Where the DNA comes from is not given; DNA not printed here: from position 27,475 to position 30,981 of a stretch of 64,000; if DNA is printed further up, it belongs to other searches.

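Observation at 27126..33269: Isolated pilin-like operon: canonical prepilin, giant vWA-bearing modular pilin and TadG-like FN3 protein, with no assembly genes nearby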

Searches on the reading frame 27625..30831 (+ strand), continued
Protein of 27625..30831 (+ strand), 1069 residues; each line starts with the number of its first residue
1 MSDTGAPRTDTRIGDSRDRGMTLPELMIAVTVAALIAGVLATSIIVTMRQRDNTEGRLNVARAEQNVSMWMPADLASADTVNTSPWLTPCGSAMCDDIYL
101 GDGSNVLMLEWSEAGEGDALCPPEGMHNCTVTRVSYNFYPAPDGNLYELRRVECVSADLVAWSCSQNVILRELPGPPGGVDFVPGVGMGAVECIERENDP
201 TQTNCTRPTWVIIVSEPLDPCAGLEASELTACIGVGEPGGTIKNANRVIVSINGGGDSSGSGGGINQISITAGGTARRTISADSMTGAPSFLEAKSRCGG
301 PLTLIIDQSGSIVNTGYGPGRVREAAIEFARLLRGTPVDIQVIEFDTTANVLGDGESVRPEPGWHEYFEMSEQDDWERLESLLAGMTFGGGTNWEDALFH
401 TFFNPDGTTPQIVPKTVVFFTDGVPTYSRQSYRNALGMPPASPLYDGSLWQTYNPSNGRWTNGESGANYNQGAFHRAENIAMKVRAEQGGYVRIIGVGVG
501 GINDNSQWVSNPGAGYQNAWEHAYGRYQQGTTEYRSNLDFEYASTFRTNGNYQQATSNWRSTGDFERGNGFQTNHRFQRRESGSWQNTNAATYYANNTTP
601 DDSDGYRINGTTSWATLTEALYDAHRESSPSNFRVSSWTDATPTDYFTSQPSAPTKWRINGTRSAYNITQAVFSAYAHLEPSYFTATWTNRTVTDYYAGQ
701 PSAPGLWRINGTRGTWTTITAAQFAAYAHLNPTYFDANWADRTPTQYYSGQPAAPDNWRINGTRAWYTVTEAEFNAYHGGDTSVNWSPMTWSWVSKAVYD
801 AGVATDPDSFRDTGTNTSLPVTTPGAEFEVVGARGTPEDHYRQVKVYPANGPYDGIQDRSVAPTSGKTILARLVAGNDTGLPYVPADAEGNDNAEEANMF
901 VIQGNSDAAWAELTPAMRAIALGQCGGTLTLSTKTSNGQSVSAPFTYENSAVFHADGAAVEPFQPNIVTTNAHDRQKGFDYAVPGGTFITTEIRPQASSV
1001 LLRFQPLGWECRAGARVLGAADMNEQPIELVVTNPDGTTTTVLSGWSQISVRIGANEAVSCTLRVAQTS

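Call 31: find_encoding_contigs(protein=P0238, flank=10000, max_places=2)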
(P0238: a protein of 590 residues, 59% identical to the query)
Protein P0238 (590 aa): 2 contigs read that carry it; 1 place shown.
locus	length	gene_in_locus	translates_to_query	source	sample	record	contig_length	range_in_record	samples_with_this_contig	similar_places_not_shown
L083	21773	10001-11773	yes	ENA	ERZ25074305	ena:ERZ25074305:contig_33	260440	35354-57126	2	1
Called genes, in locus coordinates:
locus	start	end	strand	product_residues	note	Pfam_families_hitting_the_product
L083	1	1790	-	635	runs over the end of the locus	PF00664:ABC_membrane, PF00005:ABC_tran, PF02463:SMC_N (faint)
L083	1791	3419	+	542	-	PF00561:Abhydrolase_1, PF08386:Abhydrolase_4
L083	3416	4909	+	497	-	PF00561:Abhydrolase_1, PF08386:Abhydrolase_4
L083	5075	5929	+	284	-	-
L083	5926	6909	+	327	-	-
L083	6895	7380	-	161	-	PF00383:dCMP_cyt_deam_1, PF14437:MafB19-deam, PF14439:Bd3614-deam (weak)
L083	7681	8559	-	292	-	PF02739:5_3_exonuc_N, PF01367:5_3_exonuc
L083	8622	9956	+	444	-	PF01442:Apolipoprotein (faint)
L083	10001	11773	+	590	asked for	PF05157:MshEN, PF00437:T2SSE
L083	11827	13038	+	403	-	PF28597:T2SSF_N, PF00482:T2SSF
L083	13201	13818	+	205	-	-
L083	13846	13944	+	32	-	-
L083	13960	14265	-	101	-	PF01850:PIN (weak)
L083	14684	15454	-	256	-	PF06750:A24_N_bact, PF01478:Peptidase_A24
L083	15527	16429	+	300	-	PF00437:T2SSE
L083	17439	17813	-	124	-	PF07963:N_methyl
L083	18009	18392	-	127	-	PF07963:N_methyl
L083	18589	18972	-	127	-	PF07963:N_methyl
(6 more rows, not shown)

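Call 32: find_encoding_contigs(protein=P0215, flank=10000, max_places=6)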
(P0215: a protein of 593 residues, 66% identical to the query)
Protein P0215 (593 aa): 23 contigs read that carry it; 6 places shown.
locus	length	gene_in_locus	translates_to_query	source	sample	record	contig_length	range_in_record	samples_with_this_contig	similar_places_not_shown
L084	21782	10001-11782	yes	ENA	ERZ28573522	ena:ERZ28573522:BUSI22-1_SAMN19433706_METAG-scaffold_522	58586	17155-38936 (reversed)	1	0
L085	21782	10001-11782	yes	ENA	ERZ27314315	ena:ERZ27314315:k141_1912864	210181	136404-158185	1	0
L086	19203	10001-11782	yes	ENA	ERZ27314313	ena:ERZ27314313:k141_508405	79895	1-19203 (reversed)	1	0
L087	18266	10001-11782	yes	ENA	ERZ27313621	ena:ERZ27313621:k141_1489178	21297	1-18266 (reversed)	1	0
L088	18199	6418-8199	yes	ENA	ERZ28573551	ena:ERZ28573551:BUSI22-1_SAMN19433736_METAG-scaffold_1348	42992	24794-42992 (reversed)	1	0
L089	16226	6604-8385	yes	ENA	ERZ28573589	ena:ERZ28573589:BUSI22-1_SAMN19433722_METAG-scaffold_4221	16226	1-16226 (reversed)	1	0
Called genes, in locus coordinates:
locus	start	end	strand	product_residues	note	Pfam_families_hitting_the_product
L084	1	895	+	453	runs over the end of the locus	PF00561:Abhydrolase_1, PF08386:Abhydrolase_4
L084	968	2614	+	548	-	-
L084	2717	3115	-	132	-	PF01850:PIN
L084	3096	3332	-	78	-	PF22513:FitA-like_RHH (weak)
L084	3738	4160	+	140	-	PF03259:Robl_LC7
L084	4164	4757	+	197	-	PF00009:GTP_EFTU (weak), PF00025:Arf (faint), PF00071:Ras, PF08477:Roc (weak), PF03029:ATP_bind_1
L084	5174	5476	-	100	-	-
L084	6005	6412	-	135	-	-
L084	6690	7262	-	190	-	PF00383:dCMP_cyt_deam_1, PF14437:MafB19-deam, PF14439:Bd3614-deam (weak)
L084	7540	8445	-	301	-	PF02739:5_3_exonuc_N, PF01367:5_3_exonuc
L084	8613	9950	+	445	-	PF00038:Filament (faint)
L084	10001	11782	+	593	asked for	PF05157:MshEN, PF00437:T2SSE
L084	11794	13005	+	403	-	PF28597:T2SSF_N, PF00482:T2SSF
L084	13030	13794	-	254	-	PF06750:A24_N_bact, PF01478:Peptidase_A24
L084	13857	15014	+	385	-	PF00437:T2SSE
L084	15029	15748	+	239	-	PF04250:DUF429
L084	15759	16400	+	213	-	-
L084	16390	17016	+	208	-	PF07963:N_methyl (weak)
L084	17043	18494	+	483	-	-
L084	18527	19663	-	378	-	-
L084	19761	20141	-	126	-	PF07963:N_methyl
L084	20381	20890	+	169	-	-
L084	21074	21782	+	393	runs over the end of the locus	PF17785:PUA_3, PF10672:Methyltrans_SAM, PF03602:Cons_hypoth95 (weak)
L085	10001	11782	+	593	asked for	PF05157:MshEN, PF00437:T2SSE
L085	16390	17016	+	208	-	PF07963:N_methyl (weak)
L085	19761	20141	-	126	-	PF07963:N_methyl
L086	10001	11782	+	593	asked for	PF05157:MshEN, PF00437:T2SSE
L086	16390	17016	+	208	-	PF07963:N_methyl (weak)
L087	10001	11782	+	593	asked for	PF05157:MshEN, PF00437:T2SSE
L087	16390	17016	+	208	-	PF07963:N_methyl (weak)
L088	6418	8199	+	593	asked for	PF05157:MshEN, PF00437:T2SSE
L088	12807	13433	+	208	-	PF07963:N_methyl (weak)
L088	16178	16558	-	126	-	PF07963:N_methyl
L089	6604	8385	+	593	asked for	PF05157:MshEN, PF00437:T2SSE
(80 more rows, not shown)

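Call 44: predict_structure(alignment_id=A1)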
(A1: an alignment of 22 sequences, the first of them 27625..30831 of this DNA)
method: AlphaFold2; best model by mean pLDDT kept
length: 1069 residues; sequences in the alignment: 22
mean_pLDDT: 73.6   pTM: 0.47
mean pLDDT of the five models: 73.6, 72.1, 71.6, 69.9, 66.5
residues with pLDDT >= 90: 167; 70-90: 560; 50-70: 174; < 50: 168
segments of 3 or more residues with pLDDT < 50: 1-22, 31-76, 116-118, 124-126, 210-295, 887-891
pLDDT, mean of each block of 10 residues (from residue 1): 32 33 49 41 26 28 27 49 76 82 76 58 57 80 71 79 74 60 61 64 58 47 44 41 39 39 35 38 34 51 91 85 92 84 90 73 78 86 89 88 83 87 75 66 55 63 61 82 74 88 78 74 88 88 92 92 91 91 85 79 77 89 87 91 90 86 87 91 91 90 88 83 88 90 90 87 87 87 82 88 84 84 75 74 76 69 84 86 60 76 88 88 82 84 83 83 74 76 72 74 82 82 80 69 79 80 82
secondary structure, 60 per line:
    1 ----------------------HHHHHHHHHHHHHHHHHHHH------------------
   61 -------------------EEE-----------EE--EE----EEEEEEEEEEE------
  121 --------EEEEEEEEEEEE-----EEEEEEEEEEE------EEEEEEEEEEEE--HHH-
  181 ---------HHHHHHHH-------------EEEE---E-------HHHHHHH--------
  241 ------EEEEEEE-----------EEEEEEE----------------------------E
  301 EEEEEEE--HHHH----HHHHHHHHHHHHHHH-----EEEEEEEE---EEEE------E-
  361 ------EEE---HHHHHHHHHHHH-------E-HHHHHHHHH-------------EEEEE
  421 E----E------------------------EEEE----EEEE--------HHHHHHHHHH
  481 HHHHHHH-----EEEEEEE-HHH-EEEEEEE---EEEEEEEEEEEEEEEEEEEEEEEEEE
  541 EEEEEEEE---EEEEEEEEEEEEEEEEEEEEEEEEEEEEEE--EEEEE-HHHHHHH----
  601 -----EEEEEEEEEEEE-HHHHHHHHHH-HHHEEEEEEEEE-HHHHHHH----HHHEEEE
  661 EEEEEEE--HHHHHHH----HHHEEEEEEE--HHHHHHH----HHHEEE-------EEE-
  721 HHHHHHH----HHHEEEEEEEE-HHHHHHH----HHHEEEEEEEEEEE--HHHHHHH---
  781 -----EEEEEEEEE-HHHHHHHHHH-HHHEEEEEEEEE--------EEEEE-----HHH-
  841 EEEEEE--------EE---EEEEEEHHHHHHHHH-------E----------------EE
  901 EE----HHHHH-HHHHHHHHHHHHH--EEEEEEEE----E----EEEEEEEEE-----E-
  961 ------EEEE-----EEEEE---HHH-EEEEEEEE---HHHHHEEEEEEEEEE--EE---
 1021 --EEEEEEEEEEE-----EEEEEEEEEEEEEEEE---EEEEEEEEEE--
elements in order (helices of 4 or more, strands of 3 or more residues): H23-42 E80-82 E104-114 E129-140 E146-156 E163-174 H190-197 E211-214 H226-232 E247-253 E265-271 E300-307 H310-313 H318-332 E338-345 E349-352 E367-369 H373-384 H394-402 E416-421 E451-454 E459-462 H471-487 E493-499 E505-511 E515-548 E552-581 E584-588 H590-596 E606-617 H619-628 E633-641 H643-649 E657-667 H670-676 E684-690 H693-699 E707-709 E717-719 H721-727 E735-742 H744-750 E758-768 H771-777 E786-794 H796-805 E810-818 E827-831 E841-846 E860-865 H866-874 E899-902 H907-911 H913-925 E928-935 E945-953 E967-970 E976-980 E988-995 H999-1003 E1004-1013 E1023-1033 E1039-1054 E1058-1067
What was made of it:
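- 27625..30834 (+): Gene 2: modular prepilin (1069 aa). The leader ends ..RDRG, followed by MTLPE. It overlaps gene 1 by 8 nt. The AF2 model has mean pLDDT 73.6 (call 44).
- On Type IV pilins (class III signal peptide): Gene 2 has a helix at 23-42 only, at low pLDDT, with a beta module at 80-205 (call 44).
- On vWA-bearing modular pilins (S. sanguinis PilB type): The vWA fold is confident (call 44).
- The N-terminal helix and pilin module of gene 2 are modelled with low to moderate confidence (call 44).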

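Call 50: fold_search(model_id=the predicted structure, library=pdb)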
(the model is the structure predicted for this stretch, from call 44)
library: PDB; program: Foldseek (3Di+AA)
matches with E <= 10: 676; with E <= 0.001: 86
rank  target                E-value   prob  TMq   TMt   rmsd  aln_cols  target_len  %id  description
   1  6m3y                  1.2e-07  0.99  0.11  0.15  69.8      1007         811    9  Crystal structure of pilus adhesin, SpaC from Lactobacillus rhamnosus GG - open conformation (released 2020-07-29)
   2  7w6b                  2.4e-07  0.97  0.11  0.14  67.8      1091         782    8  Crystal Structure of PitA from pilus islet-2 of Streptococcus oralis (released 2022-06-01)
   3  9das_A                2.0e-05  1.00  0.12  0.39  11.8       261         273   18  Crystal structure of vWFA domain from large adhesion protein of Aeromonas hydrophila (released 2025-05-14)
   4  4fx5                  2.7e-05  1.00  0.11  0.26  47.4       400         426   10  von Willebrand factor type A from Catenulispora acidiphila (released 2012-07-18)
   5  6pyo_B                4.7e-05  1.00  0.09  0.51   4.6       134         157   22  Calcium Activated Chloride Channel Regulator 1 (CLCA1) VWA Domain (released 2020-01-29)
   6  4f1j_A                5.2e-05  1.00  0.12  0.54   5.2       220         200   15  Crystal structure of the MG2+ loaded VWA domain of plasmodium falciparum trap protein (released 2013-01-30)
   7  8fd7_D                5.2e-05  1.00  0.11  0.13   9.5       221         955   14  Structure of the human L-type voltage-gated calcium channel Cav1.2 complexed with gabapentin (released 2023-03-22)
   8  7ba2_A                5.5e-05  1.00  0.16  0.34  12.8       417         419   11  D319A mutant of the PilB minor pilin from Streptococcus sanguinis (released 2021-04-28)
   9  4hql_B                6.4e-05  1.00  0.12  0.43   4.6       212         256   15  Crystal structure of magnesium-loaded Plasmodium vivax TRAP protein (released 2012-12-26)
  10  4cn8                  6.4e-05  1.00  0.11  0.28   5.4       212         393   17  Structure of proximal thread matrix protein 1 (PTMP1) from the mussel byssus (released 2014-03-12)
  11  1fe8_C                7.2e-05  1.00  0.11  0.53   5.7       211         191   14  CRYSTAL STRUCTURE OF THE VON WILLEBRAND FACTOR A3 DOMAIN IN COMPLEX WITH A FAB FRAGMENT OF IGG RU5 THAT INHIBITS COLLA (released 2001-04-04)
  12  7b7p_A                7.2e-05  1.00  0.14  0.30  14.4       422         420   11  PilB minor pilin from Streptococcus sanguinis (released 2021-04-28)
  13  9ykb_A                7.6e-05  1.00  0.11  0.43   5.5       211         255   13  The von Willebrand factor A domain of human capillary morphogenesis gene II, fused to the 1TEL crystallization chapero (released 2025-10-22)
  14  4cnb_A                9.4e-05  1.00  0.12  0.30   4.7       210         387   15  Structure of proximal thread matrix protein 1 (PTMP1) from the mussel byssus - Crystal form 2 (released 2014-03-12)
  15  9c4f_I                9.9e-05  1.00  0.11  0.57   5.7       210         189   18  Infectious B19V capsid (released 2024-10-16)
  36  7ba2_B                2.9e-04  0.99  0.14  0.31  13.7       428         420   11  D319A mutant of the PilB minor pilin from Streptococcus sanguinis (released 2021-04-28)
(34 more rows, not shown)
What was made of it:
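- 28522..29124 (+): Gene 2 vWA domain (residues ~300-500) with a complete MIDAS motif (D307-x-S309-x-S311, T392, D422). Foldseek matches vWA domains, including S. sanguinis PilB 7b7p/7ba2 and the tip adhesins SpaC and PitA (call 50).
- On vWA-bearing modular pilins (S. sanguinis PilB type): Foldseek matches 7b7p/7ba2 and many other vWA domains (call 50). Identity in the fold match is 11% (call 50).
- Closest known: Streptococcus sanguinis PilA-PilB-PilC minor-pilin tip complex. Same: Gene 2's model matches PilB structures 7b7p/7ba2 over ~420 columns (call 50).
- Closest known: Sortase-pilus tip adhesins SpaC. Same: They are vWA-containing adhesins displayed at a pilus tip (call 50).
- Checked: The AF2 model has a confident vWA fold that matches many solved vWA domains (calls 44, 50).
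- Fold matches include S. sanguinis PilB and the vWA-bearing tip adhesins SpaC and PitA (call 50).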

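Call 65: search_protein_families(library=pfam, proteins=[L077:7421-10531:+, L050:10001-12082:+, L050:12804-14945:+, L056:10001-12103:+, L055:10001-11617:+, L004:15133-17082:+, L058:4461-6395:+, L084:16390-17013:+, L084:15759-16397:+, L084:17043-18491:+], max_evalue=0.01)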
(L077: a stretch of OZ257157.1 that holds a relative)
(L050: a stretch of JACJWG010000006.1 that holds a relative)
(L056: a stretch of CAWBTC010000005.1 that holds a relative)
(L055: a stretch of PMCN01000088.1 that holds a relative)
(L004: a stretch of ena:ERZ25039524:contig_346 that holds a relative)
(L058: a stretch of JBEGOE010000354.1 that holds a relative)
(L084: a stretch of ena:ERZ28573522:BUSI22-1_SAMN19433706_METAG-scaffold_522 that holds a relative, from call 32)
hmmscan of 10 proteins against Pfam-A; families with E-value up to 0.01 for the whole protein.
L077:7421-10531:+ (1037 aa): 2 families
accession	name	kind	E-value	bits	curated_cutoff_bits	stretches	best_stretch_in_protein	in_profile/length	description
PF00092.34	VWA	-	0.0012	19.5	23.8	1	251-377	1-123/174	von Willebrand factor type A domain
PF07963.17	N_methyl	-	0.0086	16.1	21.2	0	2-23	5-26/27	Prokaryotic N-terminal methylation motif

L050:10001-12082:+ (694 aa): 0 families

L050:12804-14945:+ (714 aa): 1 family
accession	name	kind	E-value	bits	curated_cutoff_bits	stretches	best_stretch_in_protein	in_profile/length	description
PF07963.17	N_methyl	-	0.0019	18.2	21.2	1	21-44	3-26/27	Prokaryotic N-terminal methylation motif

L056:10001-12103:+ (701 aa): 0 families

L055:10001-11617:+ (539 aa): 3 families
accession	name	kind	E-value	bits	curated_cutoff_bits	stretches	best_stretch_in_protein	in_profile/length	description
PF00092.34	VWA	-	9.1e-07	29.7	23.8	1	266-384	5-121/174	von Willebrand factor type A domain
PF13519.12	VWA_2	-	1e-06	29.8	27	1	266-376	4-106/107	von Willebrand factor type A domain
PF07963.17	N_methyl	-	0.00047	20.1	21.2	1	8-29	5-26/27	Prokaryotic N-terminal methylation motif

L004:15133-17082:+ (650 aa): 3 families
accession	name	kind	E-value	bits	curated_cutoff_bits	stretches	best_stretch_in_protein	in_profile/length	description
PF07963.17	N_methyl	-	5.2e-05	23.1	21.2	1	1-24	3-26/27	Prokaryotic N-terminal methylation motif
PF13519.12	VWA_2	-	0.00045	21.3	27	1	247-369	2-106/107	von Willebrand factor type A domain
PF00092.34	VWA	-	0.0005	20.8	23.8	1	248-373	4-117/174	von Willebrand factor type A domain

L058:4461-6395:+ (645 aa): 2 families
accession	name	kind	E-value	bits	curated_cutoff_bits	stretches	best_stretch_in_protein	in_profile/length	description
PF07963.17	N_methyl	-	2.1e-05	24.3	21.2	1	3-23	6-26/27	Prokaryotic N-terminal methylation motif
PF13519.12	VWA_2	-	0.00014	22.8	27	1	245-362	3-106/107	von Willebrand factor type A domain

L084:16390-17013:+ (208 aa): 1 family
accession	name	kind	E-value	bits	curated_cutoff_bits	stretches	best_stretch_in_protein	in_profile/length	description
PF07963.17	N_methyl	-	1.8e-07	30.9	21.2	1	10-31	2-23/27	Prokaryotic N-terminal methylation motif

L084:15759-16397:+ (213 aa): 1 family
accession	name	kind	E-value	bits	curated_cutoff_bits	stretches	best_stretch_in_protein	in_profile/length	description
PF07963.17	N_methyl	-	0.0025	17.8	21.2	1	54-79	2-27/27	Prokaryotic N-terminal methylation motif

L084:17043-18491:+ (483 aa): 0 families
